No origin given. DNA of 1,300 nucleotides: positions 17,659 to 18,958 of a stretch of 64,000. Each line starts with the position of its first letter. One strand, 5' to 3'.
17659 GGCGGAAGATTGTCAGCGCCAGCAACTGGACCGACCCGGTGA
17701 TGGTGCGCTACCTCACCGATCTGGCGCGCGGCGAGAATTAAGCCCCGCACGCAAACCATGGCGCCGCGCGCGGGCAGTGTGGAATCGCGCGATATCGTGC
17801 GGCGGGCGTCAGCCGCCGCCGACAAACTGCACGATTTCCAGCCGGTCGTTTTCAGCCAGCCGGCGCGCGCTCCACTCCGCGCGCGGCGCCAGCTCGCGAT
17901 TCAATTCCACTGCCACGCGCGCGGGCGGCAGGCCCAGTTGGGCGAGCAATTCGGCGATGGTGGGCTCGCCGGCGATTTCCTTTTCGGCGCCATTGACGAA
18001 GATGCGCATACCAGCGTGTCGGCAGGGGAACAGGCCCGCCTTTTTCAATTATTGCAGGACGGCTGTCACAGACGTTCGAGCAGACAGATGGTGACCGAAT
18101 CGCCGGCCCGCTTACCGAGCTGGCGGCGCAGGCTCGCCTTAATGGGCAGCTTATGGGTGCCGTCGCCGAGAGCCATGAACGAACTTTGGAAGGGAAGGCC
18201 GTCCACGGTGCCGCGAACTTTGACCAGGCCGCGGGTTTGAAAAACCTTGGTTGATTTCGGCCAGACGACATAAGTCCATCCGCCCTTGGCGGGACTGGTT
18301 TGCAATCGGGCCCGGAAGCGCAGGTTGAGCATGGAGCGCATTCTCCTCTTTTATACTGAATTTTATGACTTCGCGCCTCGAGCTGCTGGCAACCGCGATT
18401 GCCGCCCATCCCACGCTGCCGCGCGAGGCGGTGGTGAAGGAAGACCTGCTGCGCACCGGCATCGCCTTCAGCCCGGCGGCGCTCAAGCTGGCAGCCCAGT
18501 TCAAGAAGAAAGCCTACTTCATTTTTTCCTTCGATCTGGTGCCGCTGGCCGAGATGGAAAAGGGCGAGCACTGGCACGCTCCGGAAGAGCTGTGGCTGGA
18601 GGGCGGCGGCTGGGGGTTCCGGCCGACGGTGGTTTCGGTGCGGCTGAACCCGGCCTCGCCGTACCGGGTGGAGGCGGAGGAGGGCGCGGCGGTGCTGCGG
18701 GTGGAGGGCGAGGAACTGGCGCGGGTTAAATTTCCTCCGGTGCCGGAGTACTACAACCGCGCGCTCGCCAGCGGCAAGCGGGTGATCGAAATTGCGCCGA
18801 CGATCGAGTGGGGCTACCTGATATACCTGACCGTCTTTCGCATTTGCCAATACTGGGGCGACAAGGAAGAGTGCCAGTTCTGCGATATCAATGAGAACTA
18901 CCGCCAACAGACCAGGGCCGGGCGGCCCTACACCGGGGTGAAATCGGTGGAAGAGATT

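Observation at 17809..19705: Non-canonical CX8CX2C radical-SAM-like enzyme divergently paired with ThiS and a DUF1905 protein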

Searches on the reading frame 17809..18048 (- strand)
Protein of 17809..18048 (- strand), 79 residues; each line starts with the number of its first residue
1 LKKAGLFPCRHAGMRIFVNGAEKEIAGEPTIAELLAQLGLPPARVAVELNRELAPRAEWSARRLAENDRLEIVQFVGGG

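Call 3: search_protein_families(library=pfam, proteins=[window:17809-18048:-], max_evalue=0.01)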
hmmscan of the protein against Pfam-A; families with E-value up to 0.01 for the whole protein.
window:17809-18048:- (79 aa): 1 family
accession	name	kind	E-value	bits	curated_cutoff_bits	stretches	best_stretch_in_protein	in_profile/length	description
PF02597.26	ThiS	-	4.2e-16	59.7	22.5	1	17-79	2-76/76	ThiS family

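Call 4: search_protein_families(library=ncbifam, proteins=[window:17809-18048:-], max_evalue=0.01)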
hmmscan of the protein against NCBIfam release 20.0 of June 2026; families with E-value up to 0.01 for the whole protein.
window:17809-18048:- (79 aa): 1 family
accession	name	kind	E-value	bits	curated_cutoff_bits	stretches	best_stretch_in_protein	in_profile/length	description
TIGR01683.1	thiS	equivalog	4.8e-22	78.1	37.45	1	16-79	1-64/64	sulfur carrier protein ThiS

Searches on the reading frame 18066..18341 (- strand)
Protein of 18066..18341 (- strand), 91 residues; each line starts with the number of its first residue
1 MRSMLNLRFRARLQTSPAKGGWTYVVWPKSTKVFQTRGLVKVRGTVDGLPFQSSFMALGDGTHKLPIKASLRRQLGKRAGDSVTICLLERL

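Call 3: search_protein_families(library=pfam, proteins=[window:18066-18341:-], max_evalue=0.01)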
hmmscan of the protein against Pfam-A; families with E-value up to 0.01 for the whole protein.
window:18066-18341:- (91 aa): 1 family
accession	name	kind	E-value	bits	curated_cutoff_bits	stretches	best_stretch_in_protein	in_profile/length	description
PF08922.17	DUF1905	-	6.7e-20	71.4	24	1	9-85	1-79/81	Domain of unknown function (DUF1905)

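Call 4: search_protein_families(library=ncbifam, proteins=[window:18066-18341:-], max_evalue=0.01)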
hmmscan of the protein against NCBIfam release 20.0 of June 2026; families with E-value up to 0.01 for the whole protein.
window:18066-18341:- (91 aa): 0 families

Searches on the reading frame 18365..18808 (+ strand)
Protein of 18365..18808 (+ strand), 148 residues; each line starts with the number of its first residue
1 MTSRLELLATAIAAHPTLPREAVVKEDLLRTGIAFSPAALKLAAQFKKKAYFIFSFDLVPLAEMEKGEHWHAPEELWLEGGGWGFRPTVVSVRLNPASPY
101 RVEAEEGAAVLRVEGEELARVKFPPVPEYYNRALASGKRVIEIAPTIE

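Call 70: predict_structure(alignment_id=A2)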
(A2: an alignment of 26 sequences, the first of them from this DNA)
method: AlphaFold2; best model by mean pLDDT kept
length: 148 residues; sequences in the alignment: 26
mean_pLDDT: 91.7   pTM: 0.85
mean pLDDT of the five models: 91.7, 90.8, 90.2, 89.8, 89.4
residues with pLDDT >= 90: 107; 70-90: 36; 50-70: 3; < 50: 2
segments of 3 or more residues with pLDDT < 50: none
pLDDT, mean of each block of 10 residues (from residue 1): 95 98 98 97 91 82 81 95 97 96 96 98 92 92 62
secondary structure, 60 per line:
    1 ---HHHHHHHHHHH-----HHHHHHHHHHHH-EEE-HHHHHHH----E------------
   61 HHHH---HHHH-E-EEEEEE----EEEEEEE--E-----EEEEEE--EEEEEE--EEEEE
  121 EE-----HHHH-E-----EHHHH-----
elements in order: H4-14 H20-31 E33-35 H37-43 H61-64 H68-71 E75-80 E85-91 E100-105 E108-113 E116-122 H128-131 H140-143

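Call 72: fold_search(model_id=the predicted structure, library=pdb)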
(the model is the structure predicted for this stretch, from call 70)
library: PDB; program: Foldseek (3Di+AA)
matches with E <= 10: 348; with E <= 0.001: 0
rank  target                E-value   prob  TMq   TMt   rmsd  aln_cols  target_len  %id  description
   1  9bn8                  3.7e-01  0.54  0.16  0.06   2.3        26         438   27  Crystal Structure of UDP-N-acetylmuramoylalanine--D-glutamate ligase (MurD) from E. coli in complex with UMA and inhibit (released 2024-05-15)
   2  2y66                  4.2e-01  0.54  0.16  0.06   2.3        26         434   27  New 5-Benzylidenethiazolidine-4-one Inhibitors of Bacterial MurD Ligase: Design, Synthesis, Crystal Structures, and Biol (released 2011-10-19)
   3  8vw0                  4.5e-01  0.51  0.16  0.06   2.3        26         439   27  Crystal Structure of Apo UDP-N-acetylmuramoylalanine--D-glutamate ligase (MurD) from E. coli (AMP bound) (released 2024-02-14)
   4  2y67                  4.5e-01  0.44  0.16  0.06   4.3        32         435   25  New 5-Benzylidenethiazolidine-4-one Inhibitors of Bacterial MurD Ligase: Design, Synthesis, Crystal Structures, and Biol (released 2011-10-19)
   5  3lhx_B                4.5e-01  0.10  0.19  0.11  11.5       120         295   13  Crystal structure of a Ketodeoxygluconokinase (kdgk) from Shigella flexneri (released 2010-03-02)
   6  6kpd_C                5.1e-01  0.57  0.15  0.06   0.9        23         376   35  The crystal structure of the BALDIBIS/IDD9 bound to the homodimeric SCL3 (released 2020-09-02)
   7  2jfg                  5.1e-01  0.47  0.16  0.06   2.3        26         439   27  Crystal structure of MurD ligase in complex with UMA and ADP (released 2007-05-15)
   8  9o4k_A                5.5e-01  0.23  0.15  0.05   6.1        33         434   27  Cryo-EM Structure of the Arabidopsis GA3-GID1A-RGA-SLY1-ASK1 Complex (released 2025-07-23)
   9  6irx                  6.2e-01  0.07  0.12  0.04  12.9        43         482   30  Crystal structure of the zebrafish cap-specific adenosine methyltransferase (released 2018-12-05)
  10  6kpb_C                7.0e-01  0.51  0.15  0.06   0.9        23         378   35  The crystal structure of the JACKDAW/IDD10 bound to the homodimeric SCL3 (released 2020-09-02)
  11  2wjp                  7.0e-01  0.41  0.16  0.06   2.2        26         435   27  CRYSTAL STRUCTURE OF MURD LIGASE IN COMPLEX WITH D-GLU CONTAINING RHODANINE INHIBITOR (released 2010-08-25)
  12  6kyy_A                8.0e-01  0.05  0.15  0.08  10.3       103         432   11  Cu(II) complex of HOCl-induced flavoprotein disulfide reductase RclA from Escherichia coli (released 2020-02-05)
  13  5a5f                  8.5e-01  0.38  0.16  0.06   2.3        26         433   27  CRYSTAL STRUCTURE OF MURD LIGASE FROM ESCHERICHIA COLI IN COMPLEX WITH UMA AND ADP (released 2016-04-13)
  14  1e0d                  8.5e-01  0.35  0.16  0.06   2.1        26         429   27  UDP-N-Acetylmuramoyl-L-Alanine:D-Glutamate Ligase (released 2000-06-09)
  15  8v8w                  9.1e-01  0.35  0.16  0.06   2.2        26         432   27  Crystal Structure of Apo UDP-N-acetylmuramoylalanine--D-glutamate ligase (MurD) from E. coli (Tetragonal P form) (released 2023-12-13)
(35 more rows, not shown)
